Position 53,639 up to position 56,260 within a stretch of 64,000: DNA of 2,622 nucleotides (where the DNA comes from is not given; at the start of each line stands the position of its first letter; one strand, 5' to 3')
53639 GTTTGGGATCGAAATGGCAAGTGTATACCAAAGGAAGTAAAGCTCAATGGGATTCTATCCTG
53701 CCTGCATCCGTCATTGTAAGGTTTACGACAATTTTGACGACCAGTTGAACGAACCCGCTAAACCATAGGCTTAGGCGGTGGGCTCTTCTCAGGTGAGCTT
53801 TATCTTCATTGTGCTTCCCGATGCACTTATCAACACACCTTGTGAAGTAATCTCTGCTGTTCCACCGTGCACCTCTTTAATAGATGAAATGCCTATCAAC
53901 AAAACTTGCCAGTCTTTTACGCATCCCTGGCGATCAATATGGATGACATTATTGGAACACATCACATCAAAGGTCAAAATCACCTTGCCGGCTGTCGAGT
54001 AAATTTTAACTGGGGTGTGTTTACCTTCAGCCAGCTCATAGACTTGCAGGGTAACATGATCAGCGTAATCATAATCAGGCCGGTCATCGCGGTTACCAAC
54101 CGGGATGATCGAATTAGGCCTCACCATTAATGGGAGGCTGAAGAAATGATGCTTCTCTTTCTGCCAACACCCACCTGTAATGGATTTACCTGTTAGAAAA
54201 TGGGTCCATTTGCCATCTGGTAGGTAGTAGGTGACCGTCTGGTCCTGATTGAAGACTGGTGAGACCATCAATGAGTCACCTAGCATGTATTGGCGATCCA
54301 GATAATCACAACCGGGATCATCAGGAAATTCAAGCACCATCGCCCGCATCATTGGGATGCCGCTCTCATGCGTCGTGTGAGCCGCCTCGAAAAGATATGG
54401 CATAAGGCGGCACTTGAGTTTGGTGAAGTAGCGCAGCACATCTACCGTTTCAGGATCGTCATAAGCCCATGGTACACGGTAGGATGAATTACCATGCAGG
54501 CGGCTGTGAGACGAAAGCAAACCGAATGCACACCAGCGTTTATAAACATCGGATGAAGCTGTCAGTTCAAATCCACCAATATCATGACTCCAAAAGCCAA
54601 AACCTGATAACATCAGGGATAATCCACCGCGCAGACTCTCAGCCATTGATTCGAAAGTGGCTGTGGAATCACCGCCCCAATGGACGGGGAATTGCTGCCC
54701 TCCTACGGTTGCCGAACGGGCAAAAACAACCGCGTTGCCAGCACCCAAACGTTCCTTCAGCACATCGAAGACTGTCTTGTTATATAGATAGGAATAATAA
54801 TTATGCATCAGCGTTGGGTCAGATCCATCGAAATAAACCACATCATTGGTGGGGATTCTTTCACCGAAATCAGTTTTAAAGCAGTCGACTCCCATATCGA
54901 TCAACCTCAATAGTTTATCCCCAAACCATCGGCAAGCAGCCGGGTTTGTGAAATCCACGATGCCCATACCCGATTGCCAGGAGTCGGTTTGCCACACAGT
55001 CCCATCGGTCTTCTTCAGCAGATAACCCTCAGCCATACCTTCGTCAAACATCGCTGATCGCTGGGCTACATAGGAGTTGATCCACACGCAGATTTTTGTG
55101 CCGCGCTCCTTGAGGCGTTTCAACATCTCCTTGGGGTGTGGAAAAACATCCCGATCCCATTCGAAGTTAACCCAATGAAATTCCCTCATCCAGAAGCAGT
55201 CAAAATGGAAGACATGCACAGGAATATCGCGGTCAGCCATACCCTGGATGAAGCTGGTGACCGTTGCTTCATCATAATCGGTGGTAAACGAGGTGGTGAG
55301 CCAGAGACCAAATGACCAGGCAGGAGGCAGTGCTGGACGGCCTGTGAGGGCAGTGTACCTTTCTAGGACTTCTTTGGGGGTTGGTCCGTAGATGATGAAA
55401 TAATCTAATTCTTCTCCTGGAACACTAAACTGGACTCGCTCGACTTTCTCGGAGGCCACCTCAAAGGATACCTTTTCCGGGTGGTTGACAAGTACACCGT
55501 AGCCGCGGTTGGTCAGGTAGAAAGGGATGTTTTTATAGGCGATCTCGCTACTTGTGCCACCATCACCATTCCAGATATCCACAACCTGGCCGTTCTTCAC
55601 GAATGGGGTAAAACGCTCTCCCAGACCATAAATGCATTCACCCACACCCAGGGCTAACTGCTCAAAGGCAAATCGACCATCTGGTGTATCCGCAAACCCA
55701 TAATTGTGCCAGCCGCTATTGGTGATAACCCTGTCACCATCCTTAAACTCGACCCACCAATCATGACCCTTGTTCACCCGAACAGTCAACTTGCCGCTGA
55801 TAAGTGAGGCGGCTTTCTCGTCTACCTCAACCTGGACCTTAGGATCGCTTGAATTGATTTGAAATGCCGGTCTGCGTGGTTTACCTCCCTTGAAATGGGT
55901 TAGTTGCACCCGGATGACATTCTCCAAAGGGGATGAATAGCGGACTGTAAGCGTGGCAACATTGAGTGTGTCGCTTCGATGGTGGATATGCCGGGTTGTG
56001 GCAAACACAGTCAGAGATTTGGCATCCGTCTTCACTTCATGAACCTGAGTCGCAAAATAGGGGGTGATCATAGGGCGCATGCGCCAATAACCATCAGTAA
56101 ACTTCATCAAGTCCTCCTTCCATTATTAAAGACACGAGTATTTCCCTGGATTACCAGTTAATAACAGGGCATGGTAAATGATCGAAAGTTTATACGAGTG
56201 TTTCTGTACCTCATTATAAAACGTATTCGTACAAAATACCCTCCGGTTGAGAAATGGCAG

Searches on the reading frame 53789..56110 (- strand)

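Call 7: search_protein_families(library=pfam, proteins=[window:53789-56110:-], max_evalue=0.001)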
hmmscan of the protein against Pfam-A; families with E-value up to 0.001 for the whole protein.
window:53789-56110:- (773 aa): 3 families
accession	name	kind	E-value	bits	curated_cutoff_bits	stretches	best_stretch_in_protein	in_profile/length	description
PF01055.32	Glyco_hydro_31_2nd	-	8.4e-92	308.4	23.5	1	259-575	1-327/328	Glycosyl hydrolases family 31 TIM-barrel domain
PF13802.12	Gal_mutarotas_2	-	1.7e-27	97.3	27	1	56-217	2-184/184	Glycosyl hydrolase 31 N-terminal galactose mutarotase-like domain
PF21365.3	Glyco_hydro_31_3rd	-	7.3e-25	87.7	24.4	1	584-669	1-87/87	Glycosyl hydrolase family 31 C-terminal domain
